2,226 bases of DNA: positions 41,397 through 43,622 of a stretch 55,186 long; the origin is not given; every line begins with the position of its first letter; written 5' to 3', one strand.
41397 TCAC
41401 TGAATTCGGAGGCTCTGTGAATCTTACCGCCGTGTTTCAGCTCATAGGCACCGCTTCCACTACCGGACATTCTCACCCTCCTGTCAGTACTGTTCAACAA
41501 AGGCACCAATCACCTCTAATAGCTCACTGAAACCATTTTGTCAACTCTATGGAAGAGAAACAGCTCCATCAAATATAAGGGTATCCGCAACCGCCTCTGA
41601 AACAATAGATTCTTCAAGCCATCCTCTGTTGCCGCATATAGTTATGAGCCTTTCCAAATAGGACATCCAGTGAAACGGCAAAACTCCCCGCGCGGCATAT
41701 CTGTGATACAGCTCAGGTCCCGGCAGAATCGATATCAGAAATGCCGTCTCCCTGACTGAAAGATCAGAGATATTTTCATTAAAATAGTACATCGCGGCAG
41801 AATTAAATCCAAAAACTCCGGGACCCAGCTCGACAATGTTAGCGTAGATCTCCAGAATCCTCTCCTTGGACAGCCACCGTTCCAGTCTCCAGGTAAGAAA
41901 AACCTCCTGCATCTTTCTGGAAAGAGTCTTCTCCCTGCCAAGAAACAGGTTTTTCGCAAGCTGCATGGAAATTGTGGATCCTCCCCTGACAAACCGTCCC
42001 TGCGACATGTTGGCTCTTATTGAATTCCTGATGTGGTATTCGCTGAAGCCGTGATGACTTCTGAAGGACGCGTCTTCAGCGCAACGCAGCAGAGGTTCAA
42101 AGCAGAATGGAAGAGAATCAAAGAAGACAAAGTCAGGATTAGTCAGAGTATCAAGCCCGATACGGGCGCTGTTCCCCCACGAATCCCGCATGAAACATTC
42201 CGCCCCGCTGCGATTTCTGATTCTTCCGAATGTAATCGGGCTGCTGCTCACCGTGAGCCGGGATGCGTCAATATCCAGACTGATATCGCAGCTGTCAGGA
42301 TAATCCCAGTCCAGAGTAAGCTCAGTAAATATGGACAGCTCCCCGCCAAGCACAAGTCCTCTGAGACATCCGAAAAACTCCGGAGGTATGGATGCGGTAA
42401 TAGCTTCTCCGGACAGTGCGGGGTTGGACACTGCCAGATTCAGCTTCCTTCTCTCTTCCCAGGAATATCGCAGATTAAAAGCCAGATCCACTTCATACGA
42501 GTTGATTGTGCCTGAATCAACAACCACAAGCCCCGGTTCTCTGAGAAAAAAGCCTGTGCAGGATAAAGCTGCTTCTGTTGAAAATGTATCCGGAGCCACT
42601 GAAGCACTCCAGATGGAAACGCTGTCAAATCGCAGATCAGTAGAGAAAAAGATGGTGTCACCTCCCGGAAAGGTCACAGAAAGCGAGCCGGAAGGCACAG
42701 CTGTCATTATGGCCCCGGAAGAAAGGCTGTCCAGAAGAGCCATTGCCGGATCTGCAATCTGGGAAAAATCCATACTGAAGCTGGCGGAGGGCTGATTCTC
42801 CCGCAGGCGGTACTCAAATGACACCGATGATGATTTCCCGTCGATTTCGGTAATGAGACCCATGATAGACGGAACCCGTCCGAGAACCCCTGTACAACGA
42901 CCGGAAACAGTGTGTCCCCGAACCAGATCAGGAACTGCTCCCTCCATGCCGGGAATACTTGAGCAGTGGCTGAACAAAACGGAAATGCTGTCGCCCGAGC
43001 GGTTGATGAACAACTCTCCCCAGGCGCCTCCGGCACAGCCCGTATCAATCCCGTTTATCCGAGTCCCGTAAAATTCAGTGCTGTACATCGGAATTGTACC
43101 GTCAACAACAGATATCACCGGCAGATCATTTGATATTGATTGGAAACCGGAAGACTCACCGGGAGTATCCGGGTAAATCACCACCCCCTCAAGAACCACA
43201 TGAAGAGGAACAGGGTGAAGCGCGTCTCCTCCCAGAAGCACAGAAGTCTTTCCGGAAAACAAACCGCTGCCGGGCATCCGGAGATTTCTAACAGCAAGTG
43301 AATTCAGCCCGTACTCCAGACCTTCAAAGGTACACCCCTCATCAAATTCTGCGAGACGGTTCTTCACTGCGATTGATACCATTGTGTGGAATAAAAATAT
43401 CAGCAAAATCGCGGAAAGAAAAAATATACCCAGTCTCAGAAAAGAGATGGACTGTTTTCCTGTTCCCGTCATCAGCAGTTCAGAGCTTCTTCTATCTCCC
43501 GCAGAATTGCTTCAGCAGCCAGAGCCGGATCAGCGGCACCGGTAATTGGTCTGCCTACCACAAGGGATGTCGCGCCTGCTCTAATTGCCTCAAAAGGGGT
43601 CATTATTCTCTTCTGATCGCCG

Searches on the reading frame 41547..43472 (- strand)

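Call 71: search_protein_families(library=pfam, proteins=[window:41547-43472:-], max_evalue=0.00001)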
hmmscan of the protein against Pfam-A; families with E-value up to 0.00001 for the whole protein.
window:41547-43472:- (641 aa): 1 family
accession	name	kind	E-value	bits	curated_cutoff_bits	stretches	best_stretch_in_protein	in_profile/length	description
PF00912.28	Transgly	-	4.8e-42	143.8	27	1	448-592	16-160/178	Transglycosylase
